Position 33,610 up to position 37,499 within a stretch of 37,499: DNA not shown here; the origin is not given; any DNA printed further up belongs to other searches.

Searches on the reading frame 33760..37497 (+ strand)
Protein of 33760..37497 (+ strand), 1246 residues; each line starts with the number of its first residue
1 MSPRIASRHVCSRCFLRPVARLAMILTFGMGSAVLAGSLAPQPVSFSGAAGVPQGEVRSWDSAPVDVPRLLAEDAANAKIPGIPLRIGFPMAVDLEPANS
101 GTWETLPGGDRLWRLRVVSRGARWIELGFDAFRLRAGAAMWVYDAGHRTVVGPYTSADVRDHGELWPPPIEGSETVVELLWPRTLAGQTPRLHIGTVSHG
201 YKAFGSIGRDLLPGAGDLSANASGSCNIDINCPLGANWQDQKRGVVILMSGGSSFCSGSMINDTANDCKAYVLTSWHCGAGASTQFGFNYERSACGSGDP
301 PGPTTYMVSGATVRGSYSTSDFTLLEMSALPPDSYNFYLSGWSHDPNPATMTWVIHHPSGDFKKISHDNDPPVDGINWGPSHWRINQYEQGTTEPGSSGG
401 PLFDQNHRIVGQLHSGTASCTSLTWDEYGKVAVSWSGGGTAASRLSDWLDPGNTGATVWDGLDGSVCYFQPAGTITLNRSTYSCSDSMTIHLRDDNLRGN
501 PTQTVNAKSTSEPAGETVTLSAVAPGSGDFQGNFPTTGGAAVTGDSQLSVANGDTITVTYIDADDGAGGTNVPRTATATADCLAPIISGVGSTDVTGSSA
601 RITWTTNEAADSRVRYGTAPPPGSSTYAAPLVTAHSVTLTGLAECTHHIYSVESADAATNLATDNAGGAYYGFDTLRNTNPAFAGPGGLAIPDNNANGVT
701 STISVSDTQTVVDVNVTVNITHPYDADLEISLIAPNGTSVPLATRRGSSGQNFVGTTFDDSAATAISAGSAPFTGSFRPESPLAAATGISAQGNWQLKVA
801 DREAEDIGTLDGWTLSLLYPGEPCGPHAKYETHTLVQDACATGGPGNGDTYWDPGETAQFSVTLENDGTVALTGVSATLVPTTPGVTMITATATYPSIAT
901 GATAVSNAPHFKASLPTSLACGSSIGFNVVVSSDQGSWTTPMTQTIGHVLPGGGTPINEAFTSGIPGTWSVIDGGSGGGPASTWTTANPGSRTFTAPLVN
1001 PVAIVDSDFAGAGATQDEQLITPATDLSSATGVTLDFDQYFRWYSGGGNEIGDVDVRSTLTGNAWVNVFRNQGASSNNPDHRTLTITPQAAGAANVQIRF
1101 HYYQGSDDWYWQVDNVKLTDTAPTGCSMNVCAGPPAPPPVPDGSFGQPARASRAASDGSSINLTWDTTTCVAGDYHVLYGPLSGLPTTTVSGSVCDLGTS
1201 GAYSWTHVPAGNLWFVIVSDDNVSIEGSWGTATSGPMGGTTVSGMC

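Call 54: search_protein_families(library=pfam, max_evalue=0.001, proteins=[window:33760-37497:+])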
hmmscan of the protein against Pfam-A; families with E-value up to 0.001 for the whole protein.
window:33760-37497:+ (1246 aa): 3 families
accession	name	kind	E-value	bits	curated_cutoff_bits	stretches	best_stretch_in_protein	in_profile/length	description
PF01483.27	P_proprotein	-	7.4e-19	68.1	21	1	713-817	3-86/86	Proprotein convertase P-domain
PF16656.11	Pur_ac_phosph_N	-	1.9e-07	31.9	30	1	593-656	9-82/93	Purple acid Phosphatase, N-terminal domain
PF13365.12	Trypsin_2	-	7.2e-06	27.2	27.6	1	256-411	1-143/144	Trypsin-like peptidase domain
